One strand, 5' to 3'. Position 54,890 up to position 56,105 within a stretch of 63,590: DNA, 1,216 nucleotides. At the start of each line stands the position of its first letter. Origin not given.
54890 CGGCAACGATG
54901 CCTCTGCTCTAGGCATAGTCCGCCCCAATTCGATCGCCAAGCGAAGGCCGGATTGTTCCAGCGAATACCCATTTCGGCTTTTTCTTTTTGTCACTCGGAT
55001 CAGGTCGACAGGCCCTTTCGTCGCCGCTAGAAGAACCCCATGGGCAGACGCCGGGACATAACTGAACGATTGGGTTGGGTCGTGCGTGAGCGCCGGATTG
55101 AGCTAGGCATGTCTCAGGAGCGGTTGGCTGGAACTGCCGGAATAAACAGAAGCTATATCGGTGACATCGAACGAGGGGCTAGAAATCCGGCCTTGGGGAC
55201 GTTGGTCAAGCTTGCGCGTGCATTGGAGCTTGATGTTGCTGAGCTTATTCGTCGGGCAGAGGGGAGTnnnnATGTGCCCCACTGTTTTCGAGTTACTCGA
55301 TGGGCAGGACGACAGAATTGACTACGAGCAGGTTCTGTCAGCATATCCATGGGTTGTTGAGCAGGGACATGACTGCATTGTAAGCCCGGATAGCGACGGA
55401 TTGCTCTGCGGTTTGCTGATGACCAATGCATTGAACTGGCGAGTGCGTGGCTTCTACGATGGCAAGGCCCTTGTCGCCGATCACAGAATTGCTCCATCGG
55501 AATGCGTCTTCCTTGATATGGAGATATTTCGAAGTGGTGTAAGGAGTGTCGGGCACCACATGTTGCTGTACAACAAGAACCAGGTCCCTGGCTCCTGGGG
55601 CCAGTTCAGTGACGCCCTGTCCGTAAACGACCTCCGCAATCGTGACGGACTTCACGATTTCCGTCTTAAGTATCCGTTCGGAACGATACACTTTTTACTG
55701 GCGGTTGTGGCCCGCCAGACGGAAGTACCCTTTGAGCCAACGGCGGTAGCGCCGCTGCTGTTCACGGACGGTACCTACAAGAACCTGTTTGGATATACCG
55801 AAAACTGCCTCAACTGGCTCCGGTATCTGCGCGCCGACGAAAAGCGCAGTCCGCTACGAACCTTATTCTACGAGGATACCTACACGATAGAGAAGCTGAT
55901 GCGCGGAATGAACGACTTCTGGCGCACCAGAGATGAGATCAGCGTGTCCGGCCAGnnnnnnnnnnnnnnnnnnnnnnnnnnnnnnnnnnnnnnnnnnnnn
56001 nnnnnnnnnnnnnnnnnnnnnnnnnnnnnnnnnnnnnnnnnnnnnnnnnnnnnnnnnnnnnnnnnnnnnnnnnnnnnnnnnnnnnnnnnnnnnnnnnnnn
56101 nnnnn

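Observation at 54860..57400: RM-like islet in which the expected endonuclease is a DHH-fold protein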

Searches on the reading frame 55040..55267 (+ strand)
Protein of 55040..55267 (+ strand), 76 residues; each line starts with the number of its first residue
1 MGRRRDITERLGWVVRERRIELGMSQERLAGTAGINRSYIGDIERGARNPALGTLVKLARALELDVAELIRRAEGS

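Call 4: search_protein_families(library=pfam, proteins=[window:55040-55267:+], max_evalue=1)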
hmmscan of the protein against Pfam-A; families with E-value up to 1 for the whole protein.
window:55040-55267:+ (76 aa): 7 families
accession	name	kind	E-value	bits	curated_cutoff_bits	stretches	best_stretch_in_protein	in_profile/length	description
PF01381.28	HTH_3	-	1.5e-16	60.6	23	1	15-69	1-55/55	Helix-turn-helix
PF13560.12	HTH_31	-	1.6e-12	48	27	1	10-69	1-61/64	Helix-turn-helix domain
PF12844.13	HTH_19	-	4.7e-09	36.5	30.2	1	15-73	4-62/64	Helix-turn-helix domain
PF13443.12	HTH_26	-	4.3e-07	30.5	22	1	17-71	4-59/63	Cro/C1-type HTH DNA-binding domain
PF13413.12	HTH_25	-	4.4e-05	23.7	24.6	1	16-68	3-61/62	Helix-turn-helix domain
PF01402.27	RHH_1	-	0.0071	16.7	20.5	1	54-73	13-32/39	Ribbon-helix-helix protein, copG family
PF00157.23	Pou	-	0.12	12.7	27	1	15-31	13-29/72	Pou domain - N-terminal to homeobox domain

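Call 5: search_protein_families(library=ncbifam, proteins=[window:55040-55267:+], max_evalue=1)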
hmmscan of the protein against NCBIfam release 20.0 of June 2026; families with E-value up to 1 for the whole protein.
window:55040-55267:+ (76 aa): 18 families
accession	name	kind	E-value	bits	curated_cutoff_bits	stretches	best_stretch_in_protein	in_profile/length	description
TIGR03070.1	couple_hipB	subfamily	3e-13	49.5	71.65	1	10-64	2-56/58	type II toxin-antitoxin system Y4mF family antitoxin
NF006015.0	PRK08154.1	subfamily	3.9e-10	39.4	204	1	5-74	25-94/314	anaerobic benzoate catabolism transcriptional regulator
NF046032.1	TransRegSlrRBacil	equivalog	1.3e-08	35.1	250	1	11-70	2-62/149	HTH-type transcriptional regulator SlrR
NF041951.1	phage_RstR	subfamily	2.2e-08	34.4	80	1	17-73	9-65/108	RstR family transcriptional repressor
TIGR00270.2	TIGR00270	equivalog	1.2e-07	31.7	110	1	6-69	71-134/159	multiprotein bridging factor aMBF1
NF007408.0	PRK09943.1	equivalog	6.9e-07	29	211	1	13-71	10-68/185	HTH-type transcriptional regulator PuuR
NF041493.1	MobT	equivalog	4.3e-06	25.8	600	1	16-63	2-49/383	MobT family relaxase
NF010465.0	PRK13890.1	equivalog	7.4e-06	26.1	96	1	21-70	16-65/121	conjugal transfer protein TrbA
NF047948.1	male_kill_WMK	equivalog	1.4e-05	24.7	300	1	7-73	159-225/300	WO male-killing family protein Wmk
NF007257.0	PRK09706.1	subfamily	2.2e-05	24.3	101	1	9-63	4-58/135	transcriptional repressor DicA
NF038139.1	Reg_Aceta_RamB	equivalog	0.00014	20.6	700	1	12-67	4-59/465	acetate metabolism transcriptional regulator RamB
TIGR02612.1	mob_myst_A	hypoth_equivalog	0.00059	19.7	122.6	1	11-63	27-80/150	mobile mystery protein A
TIGR02607.1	antidote_HigA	equivalog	0.00076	19.3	47.7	1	14-64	10-61/81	HigA family addiction module antitoxin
NF041677.1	trans_regClgR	equivalog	0.0011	19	170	1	8-73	6-71/113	transcriptional regulator ClgR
NF003162.0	PRK04140.1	equivalog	0.0018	17.3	263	1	13-70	129-186/317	transcriptional regulator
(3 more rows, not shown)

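Call 6: search_protein_families(library=padloc, proteins=[window:55040-55267:+], max_evalue=1)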
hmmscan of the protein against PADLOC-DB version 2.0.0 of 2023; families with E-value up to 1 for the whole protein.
window:55040-55267:+ (76 aa): 23 families
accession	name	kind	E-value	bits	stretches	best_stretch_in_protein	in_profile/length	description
PDLC03664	Control_protein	-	5.2e-14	50.5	1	11-69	14-72/74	control protein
PDLC03666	Control_protein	-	9.3e-14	49.6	1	6-75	2-71/77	control protein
PDLC03671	Control_protein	-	5.1e-13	47.1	1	6-72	10-76/84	control protein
PDLC03665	Control_protein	-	1.7e-12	45.4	1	14-70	12-69/77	control protein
PDLC02926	HTH_VI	-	1e-11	42.9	1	11-70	2-61/92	-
PDLC04142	capH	-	1.4e-10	40.1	1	8-73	4-69/103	capH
PDLC03668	Control_protein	-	1.3e-08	33.2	1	10-64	8-62/79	control protein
PDLC03952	RmrA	-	1.2e-06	25.6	1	15-67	27-79/395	-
PDLC03953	RmrA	-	8e-06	23.3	1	15-64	10-59/373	-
PDLC03536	REase_II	-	9.2e-06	23.5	1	19-70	19-70/237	Type II restriction enzyme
PDLC03949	RmrA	-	9.7e-05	19.4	1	17-67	12-59/363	-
PDLC03669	Control_protein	-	0.00015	20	1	16-63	15-62/96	control protein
PDLC03947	RmrA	-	0.00056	16.8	1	15-66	16-67/383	-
PDLC03954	RmrA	-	0.00067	16.7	1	12-71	12-71/380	-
PDLC03946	RmrA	-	0.0021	14.9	1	14-65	9-57/357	-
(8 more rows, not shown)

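Call 20: search_solved_structures(query=window:55040-55267:+, max_evalue=0.001)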
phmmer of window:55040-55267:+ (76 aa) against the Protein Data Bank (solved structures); distinct sequences matched with E-value up to 0.001: 26.
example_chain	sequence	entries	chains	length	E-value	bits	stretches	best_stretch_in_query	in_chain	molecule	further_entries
1y7y_A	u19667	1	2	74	8.3e-12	48.2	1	10-69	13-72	C.AhdI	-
2b5a_A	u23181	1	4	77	2.7e-10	43.4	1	6-74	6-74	C.BclI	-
8tac_A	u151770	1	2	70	2.8e-08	37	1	9-61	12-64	DBP48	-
6jq1_A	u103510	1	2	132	4.9e-08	36.3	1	15-73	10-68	Transcriptional regulator, XRE family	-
3clc_A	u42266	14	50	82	2e-07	34.3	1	9-65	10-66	Regulatory protein | R-M CONTROLLER PROTEIN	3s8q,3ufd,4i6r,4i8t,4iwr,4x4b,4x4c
4i6t_A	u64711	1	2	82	2e-07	34.3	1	9-65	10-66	Regulatory protein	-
4fn3_A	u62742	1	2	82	2.7e-07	33.9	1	9-65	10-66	Regulatory protein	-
9xz9_A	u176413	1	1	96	2.7e-07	33.9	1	5-72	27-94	Quorum sensing controller protein QseC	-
3g5g_A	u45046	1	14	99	3.3e-07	33.6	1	9-65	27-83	Regulatory protein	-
4i6u_A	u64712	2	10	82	7.6e-07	32.5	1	9-65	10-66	Regulatory protein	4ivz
6rnz_A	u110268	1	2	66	1.3e-06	31.8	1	15-72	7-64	HTH-type transcriptional regulator DdrOC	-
4f8d_A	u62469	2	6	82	1.5e-06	31.6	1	9-65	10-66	Regulatory protein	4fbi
3fya_A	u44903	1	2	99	2.4e-06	30.9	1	9-65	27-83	Regulatory protein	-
3vk0_A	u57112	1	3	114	3.7e-06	30.3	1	5-69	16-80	Transcriptional regulator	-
4ia8_A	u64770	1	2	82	4e-06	30.2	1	9-65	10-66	Regulatory protein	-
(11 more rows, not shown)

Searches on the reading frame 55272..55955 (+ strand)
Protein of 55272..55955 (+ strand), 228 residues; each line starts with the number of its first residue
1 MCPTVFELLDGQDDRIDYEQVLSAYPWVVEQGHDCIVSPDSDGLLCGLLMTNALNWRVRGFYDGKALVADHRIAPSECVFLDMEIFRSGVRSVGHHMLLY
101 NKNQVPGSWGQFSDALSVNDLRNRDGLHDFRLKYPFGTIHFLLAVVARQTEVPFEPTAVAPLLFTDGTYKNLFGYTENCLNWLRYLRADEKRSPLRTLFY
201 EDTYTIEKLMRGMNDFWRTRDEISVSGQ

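Call 40: predict_structure(alignment_id=A2)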
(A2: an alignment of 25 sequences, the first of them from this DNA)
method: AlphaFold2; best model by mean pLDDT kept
length: 228 residues; sequences in the alignment: 25
mean_pLDDT: 88.9   pTM: 0.87
mean pLDDT of the five models: 88.9, 86.8, 86.0, 83.9, 80.9
residues with pLDDT >= 90: 120; 70-90: 100; 50-70: 8; < 50: 0
segments of 3 or more residues with pLDDT < 50: none
pLDDT, mean of each block of 10 residues (from residue 1): 81 90 96 96 94 97 94 96 93 92 85 90 89 92 94 82 84 86 93 88 74 84 72
secondary structure, 60 per line:
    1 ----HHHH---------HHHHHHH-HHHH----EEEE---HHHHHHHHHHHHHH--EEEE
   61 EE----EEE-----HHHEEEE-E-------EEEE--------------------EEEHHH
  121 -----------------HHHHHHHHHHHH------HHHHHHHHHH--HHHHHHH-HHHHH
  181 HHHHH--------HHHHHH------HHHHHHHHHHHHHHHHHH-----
elements in order: H5-8 H18-24 H26-29 E34-37 H41-54 E57-62 E67-69 E78-81 E91-94 E115-117 H138-149 H156-165 H168-174 H176-185 H194-199 H206-223

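Call 43: fold_search(model_id=the predicted structure, library=pdb)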
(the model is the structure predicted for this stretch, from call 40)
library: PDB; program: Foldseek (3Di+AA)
matches with E <= 10: 247; with E <= 0.001: 0
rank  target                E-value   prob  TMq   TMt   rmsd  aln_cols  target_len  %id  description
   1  8y30_A                8.5e-03  0.54  0.29  0.12  13.5       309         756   10  Crystal structure of Staphylococcus aureus RecJ protein in complex with Mg2+ (released 2025-01-29)
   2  2poc_A                8.3e-02  0.18  0.27  0.21  10.9       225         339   12  The crystal structure of isomerase domain of glucosamine-6-phosphate synthase from Candida albicans (released 2007-09-11)
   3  7bhi_A                1.1e-01  0.41  0.33  0.20   8.9       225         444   11  Crystal structure of RecJ-Cdc45 from Methanothermobacter Thermoautotrophicus (released 2022-07-20)
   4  7bhi_B                1.4e-01  0.35  0.32  0.20   8.9       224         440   12  Crystal structure of RecJ-Cdc45 from Methanothermobacter Thermoautotrophicus (released 2022-07-20)
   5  9r7o_H                2.1e-01  0.33  0.38  0.29  10.3       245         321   12  DhhP of Borrelia burgdorferi in complex with AMP (released 2026-01-21)
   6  7yik_B                2.4e-01  0.44  0.38  0.22   6.7       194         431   14  The structure of archaeal nuclease RecJ2 from Methanocaldococcus jannaschii (released 2023-07-19)
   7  5gkx_A                4.1e-01  0.18  0.30  0.27   9.4       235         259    8  Crystal structure of TON_0340, apo form (released 2016-12-14)
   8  1vim_A                4.6e-01  0.23  0.32  0.36   6.2       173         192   14  Crystal structure of an hypothetical protein (released 2003-12-30)
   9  5ghr_C                5.3e-01  0.33  0.37  0.27   6.5       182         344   12  DNA replication protein (released 2016-10-12)
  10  8rwj_A                5.3e-01  0.09  0.22  0.10  14.7       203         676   12  cryoEM structure of Acs1 filament determined by FilamentID (released 2024-06-26)
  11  5x4j                  5.6e-01  0.30  0.37  0.20   6.5       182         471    8  The crystal structure of Pyrococcus furiosus RecJ (Zn-soaking) (released 2018-02-14)
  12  3hba_B                5.9e-01  0.21  0.31  0.24   6.8       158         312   12  Crystal structure of a putative phosphosugar isomerase (sden_2705) from shewanella denitrificans os217 at 2.00 A resol (released 2009-05-19)
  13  1vim_C                7.1e-01  0.15  0.22  0.25   6.3       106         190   13  Crystal structure of an hypothetical protein (released 2003-12-30)
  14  6zj3_SB               7.1e-01  0.13  0.27  0.29   6.7       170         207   12  Cryo-EM structure of the highly atypical cytoplasmic ribosome of Euglena gracilis (released 2020-10-07)
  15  8glr                  7.6e-01  0.08  0.26  0.21  11.8       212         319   10  FrlB - Deglycase for 6-phosphofructose lysine (released 2023-07-05)
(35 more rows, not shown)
